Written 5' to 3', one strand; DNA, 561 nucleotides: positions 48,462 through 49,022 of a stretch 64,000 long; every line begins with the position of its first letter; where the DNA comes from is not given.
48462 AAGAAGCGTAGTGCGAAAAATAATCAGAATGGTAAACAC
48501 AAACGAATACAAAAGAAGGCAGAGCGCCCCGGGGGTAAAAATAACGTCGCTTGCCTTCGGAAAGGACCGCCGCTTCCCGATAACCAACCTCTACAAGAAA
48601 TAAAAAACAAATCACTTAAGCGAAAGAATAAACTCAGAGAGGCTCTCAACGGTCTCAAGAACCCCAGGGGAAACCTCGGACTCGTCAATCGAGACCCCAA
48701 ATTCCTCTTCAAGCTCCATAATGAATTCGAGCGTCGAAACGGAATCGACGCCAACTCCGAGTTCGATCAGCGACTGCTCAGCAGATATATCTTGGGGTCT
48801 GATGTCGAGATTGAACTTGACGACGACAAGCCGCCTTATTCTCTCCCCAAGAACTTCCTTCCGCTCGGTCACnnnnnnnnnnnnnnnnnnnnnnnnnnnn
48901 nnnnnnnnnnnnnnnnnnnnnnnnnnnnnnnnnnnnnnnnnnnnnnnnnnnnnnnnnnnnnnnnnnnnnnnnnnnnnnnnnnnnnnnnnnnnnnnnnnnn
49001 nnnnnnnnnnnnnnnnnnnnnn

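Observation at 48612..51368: Three-gene operon ArgC-like reductase / ANL adenylating ligase / acyl carrier protein: a candidate discrete carboxylic-acid reductase, or carrier-protein-dependent semialdehyde pathway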

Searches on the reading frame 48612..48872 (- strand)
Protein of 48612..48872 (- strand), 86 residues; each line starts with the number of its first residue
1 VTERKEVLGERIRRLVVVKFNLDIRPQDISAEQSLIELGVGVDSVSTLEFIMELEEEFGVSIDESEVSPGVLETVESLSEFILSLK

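Call 3: search_protein_families(library=pfam, proteins=[window:48612-48872:-], max_evalue=0.01)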
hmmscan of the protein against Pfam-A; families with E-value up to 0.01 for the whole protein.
window:48612-48872:- (86 aa): 1 family
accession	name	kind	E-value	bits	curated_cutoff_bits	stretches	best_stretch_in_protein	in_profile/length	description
PF00550.31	PP-binding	-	3.3e-09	37.3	20.8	1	22-82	11-67/67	Phosphopantetheine attachment site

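Call 4: search_protein_families(library=ncbifam, proteins=[window:48612-48872:-], max_evalue=0.01)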
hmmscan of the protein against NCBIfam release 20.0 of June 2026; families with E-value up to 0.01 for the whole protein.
window:48612-48872:- (86 aa): 16 families
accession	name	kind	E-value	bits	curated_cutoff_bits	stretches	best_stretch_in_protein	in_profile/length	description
NF002148.0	PRK00982.1-2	subfamily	3.1e-10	39.7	71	1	8-83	5-75/79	acyl carrier protein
NF058660.1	cispen_ACP_AmcB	equivalog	6.4e-10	39.1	80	1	10-85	4-78/80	cispentacin biosynthesis acyl carrier protein AmcB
TIGR00517.1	acyl_carrier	equivalog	3.7e-09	36.3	70.45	1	10-83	6-74/77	acyl carrier protein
NF002151.0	PRK00982.1-5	equivalog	6.4e-09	35.8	92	1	9-67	5-60/78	acyl carrier protein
NF002149.0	PRK00982.1-3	equivalog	1e-08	35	106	1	9-67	5-60/78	acyl carrier protein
NF006617.0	PRK09184.1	subfamily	1.8e-08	34.3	70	1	4-82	10-90/96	phosphopantetheine-binding protein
NF002150.0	PRK00982.1-4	subfamily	2.1e-07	31.1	66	1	10-82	8-75/80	acyl carrier protein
NF052616.1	ACP_for_OlsHI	equivalog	5.6e-07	29.8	130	1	11-82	7-77/83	ornithine lipid biosynthesis acyl carrier protein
NF005798.0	PRK07639.1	equivalog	9.9e-07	29.1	100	1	40-84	36-80/91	petrobactin biosynthesis protein AsbD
NF009104.0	PRK12449.1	equivalog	3e-06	27.1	70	1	10-79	8-72/80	acyl carrier protein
NF002147.0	PRK00982.1-1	equivalog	8.7e-06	25.5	84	1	23-84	21-79/83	acyl carrier protein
NF005480.0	PRK07081.1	equivalog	3.1e-05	23.8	72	1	10-85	3-76/83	acyl carrier protein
NF040636.1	AcpM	exception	0.00048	20.1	146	1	23-83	19-76/93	meromycolate extension acyl carrier protein AcpM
NF003464.0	PRK05087.1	equivalog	0.00093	19.2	68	1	32-76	25-68/78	D-alanine--poly(phosphoribitol) ligase subunit DltC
NF003757.0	PRK05350.1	equivalog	0.0013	18.8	65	1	1-66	1-62/83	acyl carrier protein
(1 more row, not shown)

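Call 26: search_solved_structures(query=window:48612-48872:-, max_evalue=0.01)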
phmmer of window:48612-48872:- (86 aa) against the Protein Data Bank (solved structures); distinct sequences matched with E-value up to 0.01: 81 (the best 60 are shown).
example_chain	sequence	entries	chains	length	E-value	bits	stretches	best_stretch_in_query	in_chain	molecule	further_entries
2my5_A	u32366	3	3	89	3.5e-08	37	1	12-83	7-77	Peptidyl carrier protein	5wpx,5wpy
2my6_A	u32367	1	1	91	9e-08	35.7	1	12-83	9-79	Peptidyl carrier protein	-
1x3o_A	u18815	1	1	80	7.1e-07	32.8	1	8-82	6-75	acyl carrier protein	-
2n50_A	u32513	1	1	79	2.2e-06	31.3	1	4-84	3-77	Acyl carrier protein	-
7pdi_A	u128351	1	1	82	1.6e-05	28.6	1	8-78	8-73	Acyl carrier protein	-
2ava_A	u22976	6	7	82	1.9e-05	28.3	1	29-78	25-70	Acyl carrier protein I, chloroplast | Acyl Carrier Protein | ACYL CARRIER PROTEIN 1, CHLOROPLASTIC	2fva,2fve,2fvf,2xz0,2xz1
2l0q_A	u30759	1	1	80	3.3e-05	27.6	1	9-80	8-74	Acyl carrier protein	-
4ihf_G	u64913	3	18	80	3.3e-05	27.5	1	8-78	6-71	Acyl carrier protein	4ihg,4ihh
6n3p_G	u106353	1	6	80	3.5e-05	27.5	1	8-78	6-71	Acyl carrier protein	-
2n57_A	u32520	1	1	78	3.7e-05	27.4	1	9-66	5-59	Acyl carrier protein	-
1l0i_A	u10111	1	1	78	4e-05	27.3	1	8-78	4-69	Acyl carrier protein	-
5vcb_f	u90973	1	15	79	4.1e-05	27.3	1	8-78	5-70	Acyl carrier protein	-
2k92_A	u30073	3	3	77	4.3e-05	27.2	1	9-78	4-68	Acyl carrier protein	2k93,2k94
1l0h_A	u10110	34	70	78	4.4e-05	27.2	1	8-78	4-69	ACYL CARRIER PROTEIN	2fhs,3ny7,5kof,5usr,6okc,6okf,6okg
8tvt_C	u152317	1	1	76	4.7e-05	27.1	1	9-78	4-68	Acyl carrier protein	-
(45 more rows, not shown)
